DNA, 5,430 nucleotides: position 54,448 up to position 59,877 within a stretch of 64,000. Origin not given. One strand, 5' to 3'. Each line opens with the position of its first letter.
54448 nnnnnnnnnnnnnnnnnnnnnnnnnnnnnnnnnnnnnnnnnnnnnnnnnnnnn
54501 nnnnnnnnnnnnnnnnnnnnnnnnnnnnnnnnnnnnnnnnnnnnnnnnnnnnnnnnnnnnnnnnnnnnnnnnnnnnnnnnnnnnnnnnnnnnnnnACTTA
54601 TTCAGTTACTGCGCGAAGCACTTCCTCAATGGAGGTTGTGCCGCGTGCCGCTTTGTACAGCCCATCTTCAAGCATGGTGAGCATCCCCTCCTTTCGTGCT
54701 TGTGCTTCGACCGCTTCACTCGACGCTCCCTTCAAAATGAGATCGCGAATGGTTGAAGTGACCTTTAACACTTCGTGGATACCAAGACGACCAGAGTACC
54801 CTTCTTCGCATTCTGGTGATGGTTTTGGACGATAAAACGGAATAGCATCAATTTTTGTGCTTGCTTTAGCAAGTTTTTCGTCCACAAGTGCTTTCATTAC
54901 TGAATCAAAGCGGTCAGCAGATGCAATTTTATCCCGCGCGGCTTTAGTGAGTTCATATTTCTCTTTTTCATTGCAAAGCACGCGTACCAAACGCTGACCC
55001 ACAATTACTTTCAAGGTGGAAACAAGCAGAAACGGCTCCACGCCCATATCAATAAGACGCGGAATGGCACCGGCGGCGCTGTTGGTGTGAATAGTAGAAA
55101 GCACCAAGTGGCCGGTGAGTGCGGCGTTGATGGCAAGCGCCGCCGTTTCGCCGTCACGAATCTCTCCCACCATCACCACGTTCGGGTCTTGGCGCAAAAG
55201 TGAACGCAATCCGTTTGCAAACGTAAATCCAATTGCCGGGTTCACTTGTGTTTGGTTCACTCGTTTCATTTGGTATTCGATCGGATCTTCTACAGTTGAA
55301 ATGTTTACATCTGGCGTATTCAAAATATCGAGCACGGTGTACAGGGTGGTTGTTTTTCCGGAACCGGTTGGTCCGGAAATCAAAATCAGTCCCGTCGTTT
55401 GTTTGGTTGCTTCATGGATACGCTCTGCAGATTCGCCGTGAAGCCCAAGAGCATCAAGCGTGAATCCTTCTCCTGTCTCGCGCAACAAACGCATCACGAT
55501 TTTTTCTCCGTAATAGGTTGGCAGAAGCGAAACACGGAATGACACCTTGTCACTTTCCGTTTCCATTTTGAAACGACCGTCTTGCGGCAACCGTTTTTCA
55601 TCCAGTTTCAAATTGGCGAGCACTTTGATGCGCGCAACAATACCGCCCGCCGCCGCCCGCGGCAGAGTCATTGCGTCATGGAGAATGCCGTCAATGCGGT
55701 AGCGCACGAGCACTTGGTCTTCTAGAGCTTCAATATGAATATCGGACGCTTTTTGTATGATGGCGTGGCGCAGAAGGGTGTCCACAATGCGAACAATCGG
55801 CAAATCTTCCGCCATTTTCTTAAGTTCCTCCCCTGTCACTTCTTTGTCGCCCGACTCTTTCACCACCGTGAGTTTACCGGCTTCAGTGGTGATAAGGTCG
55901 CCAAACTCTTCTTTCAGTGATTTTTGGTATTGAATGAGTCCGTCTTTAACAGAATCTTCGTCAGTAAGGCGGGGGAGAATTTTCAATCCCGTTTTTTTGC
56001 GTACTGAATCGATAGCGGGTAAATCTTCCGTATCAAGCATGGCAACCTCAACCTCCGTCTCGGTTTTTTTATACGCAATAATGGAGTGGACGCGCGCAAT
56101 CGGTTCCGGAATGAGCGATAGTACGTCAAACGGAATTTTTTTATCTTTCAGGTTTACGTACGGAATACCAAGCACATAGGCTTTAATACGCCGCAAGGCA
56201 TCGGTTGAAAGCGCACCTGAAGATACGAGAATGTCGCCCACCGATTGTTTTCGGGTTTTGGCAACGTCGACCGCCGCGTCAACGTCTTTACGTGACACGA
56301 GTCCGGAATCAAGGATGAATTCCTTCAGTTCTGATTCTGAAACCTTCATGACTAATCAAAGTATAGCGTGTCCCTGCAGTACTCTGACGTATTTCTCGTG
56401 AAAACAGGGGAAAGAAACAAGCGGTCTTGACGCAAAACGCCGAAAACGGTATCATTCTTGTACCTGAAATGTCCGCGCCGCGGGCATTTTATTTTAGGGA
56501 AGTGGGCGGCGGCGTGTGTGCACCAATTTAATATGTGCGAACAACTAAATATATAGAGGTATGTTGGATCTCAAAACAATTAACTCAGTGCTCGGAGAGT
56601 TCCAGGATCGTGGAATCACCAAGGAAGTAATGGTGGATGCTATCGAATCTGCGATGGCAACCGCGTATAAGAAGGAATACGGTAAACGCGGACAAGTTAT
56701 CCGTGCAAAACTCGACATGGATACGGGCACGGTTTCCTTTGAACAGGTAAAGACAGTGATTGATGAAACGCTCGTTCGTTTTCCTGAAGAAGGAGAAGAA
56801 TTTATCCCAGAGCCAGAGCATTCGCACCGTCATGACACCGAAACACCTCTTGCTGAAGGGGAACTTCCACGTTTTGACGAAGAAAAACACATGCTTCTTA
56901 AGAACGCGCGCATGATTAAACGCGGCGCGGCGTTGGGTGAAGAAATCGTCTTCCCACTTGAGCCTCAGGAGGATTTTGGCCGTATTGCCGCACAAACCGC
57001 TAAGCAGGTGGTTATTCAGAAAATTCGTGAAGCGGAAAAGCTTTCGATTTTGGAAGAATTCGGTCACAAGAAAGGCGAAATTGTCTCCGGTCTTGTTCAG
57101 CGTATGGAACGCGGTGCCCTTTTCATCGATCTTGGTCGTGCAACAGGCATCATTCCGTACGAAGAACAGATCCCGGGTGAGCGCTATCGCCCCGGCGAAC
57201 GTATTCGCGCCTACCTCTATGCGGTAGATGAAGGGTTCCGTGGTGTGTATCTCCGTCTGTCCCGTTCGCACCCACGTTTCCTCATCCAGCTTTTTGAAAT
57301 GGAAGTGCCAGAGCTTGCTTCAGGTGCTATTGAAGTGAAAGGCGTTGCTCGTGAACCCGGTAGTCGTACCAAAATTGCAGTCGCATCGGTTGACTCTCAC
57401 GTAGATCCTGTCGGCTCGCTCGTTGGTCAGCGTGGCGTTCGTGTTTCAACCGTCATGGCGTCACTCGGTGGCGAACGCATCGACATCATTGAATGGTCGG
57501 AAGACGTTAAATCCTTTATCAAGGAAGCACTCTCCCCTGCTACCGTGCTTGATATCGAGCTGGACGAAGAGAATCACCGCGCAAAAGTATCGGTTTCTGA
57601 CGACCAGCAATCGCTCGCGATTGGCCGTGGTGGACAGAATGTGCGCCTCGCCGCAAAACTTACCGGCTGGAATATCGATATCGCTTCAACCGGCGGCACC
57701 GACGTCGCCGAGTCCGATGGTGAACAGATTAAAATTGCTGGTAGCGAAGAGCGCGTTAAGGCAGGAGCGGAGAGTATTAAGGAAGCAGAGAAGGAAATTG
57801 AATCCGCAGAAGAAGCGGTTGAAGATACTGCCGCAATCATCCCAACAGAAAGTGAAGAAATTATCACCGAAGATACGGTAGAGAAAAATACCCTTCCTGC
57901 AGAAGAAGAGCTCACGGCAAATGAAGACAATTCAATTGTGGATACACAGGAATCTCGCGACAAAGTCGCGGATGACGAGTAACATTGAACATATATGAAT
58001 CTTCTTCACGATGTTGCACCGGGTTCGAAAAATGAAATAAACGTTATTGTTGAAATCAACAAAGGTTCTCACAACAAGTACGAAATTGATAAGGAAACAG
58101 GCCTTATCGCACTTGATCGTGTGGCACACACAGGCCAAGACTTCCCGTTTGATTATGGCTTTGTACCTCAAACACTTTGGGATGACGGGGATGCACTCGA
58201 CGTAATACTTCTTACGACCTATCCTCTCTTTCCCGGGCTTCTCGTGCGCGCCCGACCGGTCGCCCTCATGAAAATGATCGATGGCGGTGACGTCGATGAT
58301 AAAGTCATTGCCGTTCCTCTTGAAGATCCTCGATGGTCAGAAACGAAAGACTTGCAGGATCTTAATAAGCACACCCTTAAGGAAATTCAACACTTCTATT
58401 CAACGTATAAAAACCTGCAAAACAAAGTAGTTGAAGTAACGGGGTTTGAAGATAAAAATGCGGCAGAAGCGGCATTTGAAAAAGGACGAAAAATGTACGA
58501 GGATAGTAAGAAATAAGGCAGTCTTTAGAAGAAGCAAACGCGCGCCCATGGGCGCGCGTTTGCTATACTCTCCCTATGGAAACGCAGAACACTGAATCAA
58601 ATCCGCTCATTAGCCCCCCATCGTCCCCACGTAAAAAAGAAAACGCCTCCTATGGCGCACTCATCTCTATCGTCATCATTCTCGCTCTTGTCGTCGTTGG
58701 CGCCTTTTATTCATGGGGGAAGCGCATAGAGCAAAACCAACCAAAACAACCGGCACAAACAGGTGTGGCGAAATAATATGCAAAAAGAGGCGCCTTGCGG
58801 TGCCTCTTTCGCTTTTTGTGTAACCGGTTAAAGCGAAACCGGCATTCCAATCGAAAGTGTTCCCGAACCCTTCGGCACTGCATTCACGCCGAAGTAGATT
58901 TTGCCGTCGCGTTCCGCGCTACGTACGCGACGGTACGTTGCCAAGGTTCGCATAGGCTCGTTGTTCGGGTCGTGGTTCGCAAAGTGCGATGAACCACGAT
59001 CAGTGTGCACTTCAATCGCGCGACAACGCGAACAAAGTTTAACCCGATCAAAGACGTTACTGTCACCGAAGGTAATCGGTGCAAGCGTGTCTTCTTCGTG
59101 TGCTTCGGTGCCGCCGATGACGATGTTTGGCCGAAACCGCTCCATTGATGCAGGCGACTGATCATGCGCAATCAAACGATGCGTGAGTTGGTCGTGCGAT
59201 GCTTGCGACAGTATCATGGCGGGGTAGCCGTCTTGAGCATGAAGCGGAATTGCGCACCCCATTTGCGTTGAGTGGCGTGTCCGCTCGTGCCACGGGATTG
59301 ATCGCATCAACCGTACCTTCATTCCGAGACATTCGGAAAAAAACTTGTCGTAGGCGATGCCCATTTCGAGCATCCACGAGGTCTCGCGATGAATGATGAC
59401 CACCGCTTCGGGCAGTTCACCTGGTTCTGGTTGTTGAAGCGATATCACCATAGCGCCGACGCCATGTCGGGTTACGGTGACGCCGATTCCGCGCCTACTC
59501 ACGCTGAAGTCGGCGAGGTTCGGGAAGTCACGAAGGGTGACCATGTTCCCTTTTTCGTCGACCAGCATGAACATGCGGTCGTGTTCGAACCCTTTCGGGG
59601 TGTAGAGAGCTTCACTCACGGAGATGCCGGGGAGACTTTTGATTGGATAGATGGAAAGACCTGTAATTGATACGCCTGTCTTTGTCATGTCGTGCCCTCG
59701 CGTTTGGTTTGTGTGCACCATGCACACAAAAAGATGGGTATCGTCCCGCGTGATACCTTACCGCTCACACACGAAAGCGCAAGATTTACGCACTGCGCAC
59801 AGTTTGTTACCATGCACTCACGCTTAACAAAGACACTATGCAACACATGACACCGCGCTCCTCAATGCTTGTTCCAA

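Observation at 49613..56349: Type IV pilus cluster with two unusually large pilin-like proteins, plus a second PilB paralog at 4019..5689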

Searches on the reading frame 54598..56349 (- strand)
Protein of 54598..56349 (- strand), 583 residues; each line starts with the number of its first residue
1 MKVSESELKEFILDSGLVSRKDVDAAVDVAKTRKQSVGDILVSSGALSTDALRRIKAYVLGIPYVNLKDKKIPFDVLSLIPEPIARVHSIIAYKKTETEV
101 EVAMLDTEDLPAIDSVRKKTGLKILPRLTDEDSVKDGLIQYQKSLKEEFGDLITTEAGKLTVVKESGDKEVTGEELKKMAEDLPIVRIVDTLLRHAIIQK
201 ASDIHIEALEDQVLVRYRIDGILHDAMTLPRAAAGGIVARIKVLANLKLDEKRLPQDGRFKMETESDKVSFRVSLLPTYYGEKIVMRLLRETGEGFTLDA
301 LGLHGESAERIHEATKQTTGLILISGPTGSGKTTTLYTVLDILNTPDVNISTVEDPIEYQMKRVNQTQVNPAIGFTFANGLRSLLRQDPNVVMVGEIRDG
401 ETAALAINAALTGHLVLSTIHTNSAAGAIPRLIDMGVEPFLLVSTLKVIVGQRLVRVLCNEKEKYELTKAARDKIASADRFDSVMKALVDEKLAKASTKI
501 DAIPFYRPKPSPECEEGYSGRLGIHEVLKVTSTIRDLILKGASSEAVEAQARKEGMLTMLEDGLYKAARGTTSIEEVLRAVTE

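Call 3: search_protein_families(library=pfam, proteins=[window:54598-56349:-], max_evalue=0.1)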
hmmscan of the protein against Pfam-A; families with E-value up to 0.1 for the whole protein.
window:54598-56349:- (583 aa): 20 families
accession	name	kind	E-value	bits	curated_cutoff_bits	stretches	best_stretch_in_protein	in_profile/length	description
PF00437.27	T2SSE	-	8.1e-126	420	24.9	1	180-579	3-370/370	Type II/IV secretion system protein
PF05157.20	MshEN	-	2.9e-11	43.6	23.1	1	60-146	1-88/90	MshEN domain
PF25199.1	nSTAND_NTPase5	-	0.00026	21.3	34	1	306-358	27-81/145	Novel STAND NTPase 5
PF13191.12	AAA_16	-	0.00053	21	32.6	1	312-413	17-110/167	AAA ATPase domain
PF13401.12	AAA_22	-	0.0013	19.5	27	1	317-346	3-32/130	AAA domain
PF13555.12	AAA_29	-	0.0053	16.9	27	1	312-340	15-43/61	P-loop containing region of AAA domain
PF13476.12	AAA_23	-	0.01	16.9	27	1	319-336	19-36/201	AAA domain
PF13086.12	AAA_11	-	0.012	15.9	27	1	307-344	6-42/257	AAA domain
PF20720.3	nSTAND3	-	0.019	15.1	27.2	1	317-341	15-39/155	Novel STAND NTPase 3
PF13604.12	AAA_30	-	0.022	14.9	27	1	308-344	7-43/191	AAA domain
PF03804.19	DUF325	-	0.023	14.9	28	1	137-181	3-47/137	Viral proteins of unknown function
PF08553.16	VID27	-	0.031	13.8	22.1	1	122-169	125-170/356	VID27 C-terminal WD40-like domain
PF13245.12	AAA_19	-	0.041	14.5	25.1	0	317-345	9-37/134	AAA domain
PF04851.21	ResIII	-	0.045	14.1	22.5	1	308-344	12-48/164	Type III restriction enzyme, res subunit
PF13173.12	AAA_14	-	0.062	13.7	27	0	321-426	4-100/129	AAA domain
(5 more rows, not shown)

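Call 4: search_protein_families(library=ncbifam, proteins=[window:54598-56349:-], max_evalue=0.1)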
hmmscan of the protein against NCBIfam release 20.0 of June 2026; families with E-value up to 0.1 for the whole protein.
window:54598-56349:- (583 aa): 30 families (the best 25 are shown)
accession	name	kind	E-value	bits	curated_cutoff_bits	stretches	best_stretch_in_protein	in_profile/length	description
TIGR02538.1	type_IV_pilB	equivalog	8.6e-157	523.1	675.65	1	8-581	2-562/564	type IV-A pilus assembly ATPase PilB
TIGR02533.1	type_II_gspE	equivalog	4.1e-156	520.4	630.25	1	81-580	5-485/486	type II secretion system ATPase GspE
NF007755.0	PRK10436.1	equivalog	1.5e-127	426.1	617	1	86-581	15-459/465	type II secretion system protein GspE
NF053534.1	T4PilAsmATPsTfpB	equivalog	1.4e-121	406.7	850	1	173-581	189-582/584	type IV pilus assembly ATPase TfpB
NF041000.1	ATPase_ComGA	equivalog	3.6e-76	255.7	300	1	191-456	2-266/267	competence type IV pilus ATPase ComGA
TIGR01420.1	pilT_fam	subfamily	3.8e-51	174.3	319.1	1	190-436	3-243/343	PilT/PilU family type 4a pilus ATPase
TIGR02525.1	plasmid_TraJ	equivalog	2.4e-26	92.6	368.3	1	311-457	141-300/372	plasmid transfer ATPase TraJ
TIGR02524.1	dot_icm_DotB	equivalog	1.7e-21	76.8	463.3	1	309-455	124-285/358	Dot/Icm type IV secretion system ATPase DotB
NF058587.1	archaellum_moto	equivalog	1.2e-15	57.3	550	1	322-452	278-414/527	archaellum flagellar ATPase motor FlaI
TIGR02782.1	TrbB_P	equivalog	4.4e-15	55.7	304.55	1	308-434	126-254/303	P-type conjugative transfer ATPase TrbB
NF010407.0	PRK13833.1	subfamily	2.6e-14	53.4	499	1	309-438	135-265/323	conjugal transfer protein TrbB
TIGR02788.1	VirB11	equivalog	1.4e-12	47.3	249.95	1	321-435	146-265/308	P-type DNA transfer ATPase VirB11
TIGR03819.1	heli_sec_ATPase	hypoth_equivalog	1.8e-12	47.1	373.15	1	199-436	62-301/340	TadA family conjugal transfer-associated ATPase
NF010469.0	PRK13894.1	subfamily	1.4e-11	44.3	508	1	308-432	139-264/320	conjugal transfer ATPase TrbB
NF053672.1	bindosome_BasE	exception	6.8e-08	31.7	1000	1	322-435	273-391/512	bindosome assembly system ATPase subunit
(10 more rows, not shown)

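Call 51: search_solved_structures(query=window:54598-56349:-, max_evalue=1e-20)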
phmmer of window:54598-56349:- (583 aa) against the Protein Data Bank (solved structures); distinct sequences matched with E-value up to 1e-20: 20.
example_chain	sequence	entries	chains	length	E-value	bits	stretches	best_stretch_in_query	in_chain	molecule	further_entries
3jc8_Ba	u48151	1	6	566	7.5e-115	387.6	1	8-578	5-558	Type IV-A pilus assembly ATPase PilB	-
5zfr_A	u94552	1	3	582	1.2e-114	386.9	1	5-581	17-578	Type IV pilus biogenesis ATPase PilB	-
6f8l_G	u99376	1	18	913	4.6e-114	385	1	8-580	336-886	Type IV pilus assembly protein PilF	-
6olj_C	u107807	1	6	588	2.6e-113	382.5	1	5-581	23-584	Type IV pilus biogenesis ATPase PilB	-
5tsg_B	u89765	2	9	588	4.5e-113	381.7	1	5-581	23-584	Type IV pilus biogenesis ATPase PilB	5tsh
4pht_A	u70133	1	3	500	1.6e-101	343.6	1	173-581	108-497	General secretory pathway protein E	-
1p9r_A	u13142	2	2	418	2.9e-101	342.8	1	173-580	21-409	General secretion pathway protein E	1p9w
4kss_A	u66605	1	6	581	6.2e-101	341.7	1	173-581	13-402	Type II secretion system protein E, hemolysin-coregulated protein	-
4ksr_A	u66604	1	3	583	6.3e-101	341.7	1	173-581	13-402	Type II secretion system protein E, Hemolysin-coregulated protein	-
5oiu_A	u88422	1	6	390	3.9e-97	329.1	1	187-580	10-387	Type IV pilus assembly protein PilF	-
5it5_F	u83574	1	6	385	5.2e-97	328.7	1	188-580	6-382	ATP binding motif-containing protein PilF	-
6ejf_A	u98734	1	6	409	6.2e-97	328.5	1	188-580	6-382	Type IV pilus assembly protein PilF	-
5fl3_A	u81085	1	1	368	2.4e-33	118.7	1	192-457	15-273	PILI RETRACTION PROTEIN PILT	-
3jvu_A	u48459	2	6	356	1.9e-32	115.7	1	192-436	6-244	Twitching mobility protein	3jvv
2ewv_A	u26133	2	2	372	3.3e-31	111.6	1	187-436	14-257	twitching motility protein PilT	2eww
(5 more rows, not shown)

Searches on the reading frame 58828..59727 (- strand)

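Call 59: search_protein_families(library=pfam, proteins=[window:58828-59727:-], max_evalue=0.01)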
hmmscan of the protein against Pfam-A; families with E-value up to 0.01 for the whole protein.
window:58828-59727:- (299 aa): 2 families
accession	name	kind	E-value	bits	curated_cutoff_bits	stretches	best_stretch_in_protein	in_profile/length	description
PF03476.21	MOSC_N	-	1.1e-18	67.6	25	1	20-136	3-118/119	MOSC N-terminal beta barrel domain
PF03473.23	MOSC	-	1e-13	51.8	22.7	1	162-297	4-119/120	MOSC domain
